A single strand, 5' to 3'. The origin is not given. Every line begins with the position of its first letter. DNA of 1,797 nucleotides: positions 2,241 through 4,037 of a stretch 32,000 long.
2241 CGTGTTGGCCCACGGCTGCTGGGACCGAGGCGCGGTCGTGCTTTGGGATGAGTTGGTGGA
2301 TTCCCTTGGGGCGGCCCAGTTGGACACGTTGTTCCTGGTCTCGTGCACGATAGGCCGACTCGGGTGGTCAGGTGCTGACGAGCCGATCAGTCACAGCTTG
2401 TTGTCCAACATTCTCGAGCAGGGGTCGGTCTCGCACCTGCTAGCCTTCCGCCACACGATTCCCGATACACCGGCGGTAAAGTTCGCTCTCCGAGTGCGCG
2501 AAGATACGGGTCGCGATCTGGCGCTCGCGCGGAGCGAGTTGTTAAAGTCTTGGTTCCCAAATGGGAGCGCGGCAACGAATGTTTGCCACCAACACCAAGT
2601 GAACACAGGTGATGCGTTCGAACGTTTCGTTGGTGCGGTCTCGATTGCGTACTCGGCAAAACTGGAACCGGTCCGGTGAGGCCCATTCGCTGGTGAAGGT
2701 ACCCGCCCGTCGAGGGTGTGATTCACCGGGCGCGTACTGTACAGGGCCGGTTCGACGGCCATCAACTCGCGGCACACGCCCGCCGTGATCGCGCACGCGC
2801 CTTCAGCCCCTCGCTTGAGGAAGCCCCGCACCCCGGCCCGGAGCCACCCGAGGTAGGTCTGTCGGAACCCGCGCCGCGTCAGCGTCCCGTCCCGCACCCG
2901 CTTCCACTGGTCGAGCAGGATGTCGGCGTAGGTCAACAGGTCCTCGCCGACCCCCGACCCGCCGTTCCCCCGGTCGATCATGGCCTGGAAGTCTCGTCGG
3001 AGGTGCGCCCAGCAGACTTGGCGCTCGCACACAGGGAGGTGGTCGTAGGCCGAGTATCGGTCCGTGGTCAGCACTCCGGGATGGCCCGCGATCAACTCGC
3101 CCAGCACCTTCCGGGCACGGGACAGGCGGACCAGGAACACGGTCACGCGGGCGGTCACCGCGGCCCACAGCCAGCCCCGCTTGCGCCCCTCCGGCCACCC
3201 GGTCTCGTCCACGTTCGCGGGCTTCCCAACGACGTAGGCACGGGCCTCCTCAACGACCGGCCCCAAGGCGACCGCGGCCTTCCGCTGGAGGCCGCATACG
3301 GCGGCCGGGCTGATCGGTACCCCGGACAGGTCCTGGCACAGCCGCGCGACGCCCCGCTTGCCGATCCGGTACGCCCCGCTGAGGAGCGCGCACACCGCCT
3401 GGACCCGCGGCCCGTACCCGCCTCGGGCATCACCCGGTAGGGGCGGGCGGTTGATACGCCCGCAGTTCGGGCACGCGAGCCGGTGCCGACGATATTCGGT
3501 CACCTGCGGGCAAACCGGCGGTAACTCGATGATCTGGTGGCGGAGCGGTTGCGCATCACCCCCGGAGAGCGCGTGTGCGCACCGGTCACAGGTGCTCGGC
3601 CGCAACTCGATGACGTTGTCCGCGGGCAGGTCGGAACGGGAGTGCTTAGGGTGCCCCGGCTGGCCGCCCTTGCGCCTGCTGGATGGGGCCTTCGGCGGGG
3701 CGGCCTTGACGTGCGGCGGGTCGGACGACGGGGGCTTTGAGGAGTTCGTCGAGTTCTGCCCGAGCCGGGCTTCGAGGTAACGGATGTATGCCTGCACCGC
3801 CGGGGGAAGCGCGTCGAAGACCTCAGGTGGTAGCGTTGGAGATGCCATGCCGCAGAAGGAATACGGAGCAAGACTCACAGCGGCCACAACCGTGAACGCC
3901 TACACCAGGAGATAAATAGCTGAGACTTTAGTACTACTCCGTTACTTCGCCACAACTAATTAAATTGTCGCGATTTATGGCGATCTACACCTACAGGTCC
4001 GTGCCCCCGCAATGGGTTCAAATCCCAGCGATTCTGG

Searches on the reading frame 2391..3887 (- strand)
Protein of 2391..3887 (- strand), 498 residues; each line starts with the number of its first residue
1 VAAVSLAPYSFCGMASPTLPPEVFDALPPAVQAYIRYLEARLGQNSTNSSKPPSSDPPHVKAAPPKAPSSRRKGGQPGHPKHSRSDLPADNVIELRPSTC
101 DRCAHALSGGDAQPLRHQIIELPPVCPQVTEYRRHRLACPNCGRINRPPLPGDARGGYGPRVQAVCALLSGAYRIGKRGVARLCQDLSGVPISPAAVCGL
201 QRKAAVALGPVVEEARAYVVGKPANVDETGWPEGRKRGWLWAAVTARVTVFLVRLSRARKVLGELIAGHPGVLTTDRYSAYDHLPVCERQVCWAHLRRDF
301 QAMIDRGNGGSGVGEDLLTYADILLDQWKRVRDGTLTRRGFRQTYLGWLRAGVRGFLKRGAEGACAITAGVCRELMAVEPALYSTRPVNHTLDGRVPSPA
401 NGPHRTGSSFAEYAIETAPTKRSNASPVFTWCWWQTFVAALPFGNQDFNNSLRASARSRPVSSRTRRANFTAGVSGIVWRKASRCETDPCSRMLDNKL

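Call 27: search_protein_families(library=pfam, proteins=[window:2391-3887:-], max_evalue=0.001)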
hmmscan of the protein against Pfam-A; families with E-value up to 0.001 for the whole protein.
window:2391-3887:- (498 aa): 3 families
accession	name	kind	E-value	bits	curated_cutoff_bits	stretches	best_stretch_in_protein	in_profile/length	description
PF03050.20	DDE_Tnp_IS66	-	5.6e-24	85.5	23.1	1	158-308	4-168/284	Transposase IS66 family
PF20042.4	DUF6444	-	4.2e-12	47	27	1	32-84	31-84/85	Family of unknown function (DUF6444)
PF13005.12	zf-IS66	-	3.1e-06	27.9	27.3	1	97-143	1-46/46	zinc-finger binding domain of transposase IS66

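Call 70: search_protein_families(library=ncbifam, proteins=[window:2391-3887:-], max_evalue=0.001)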
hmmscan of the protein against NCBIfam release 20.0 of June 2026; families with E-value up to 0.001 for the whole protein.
window:2391-3887:- (498 aa): 1 family
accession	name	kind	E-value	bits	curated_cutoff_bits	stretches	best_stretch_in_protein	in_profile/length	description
NF033517.1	transpos_IS66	equivalog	1.5e-62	211.9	180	1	76-377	1-312/387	IS66 family transposase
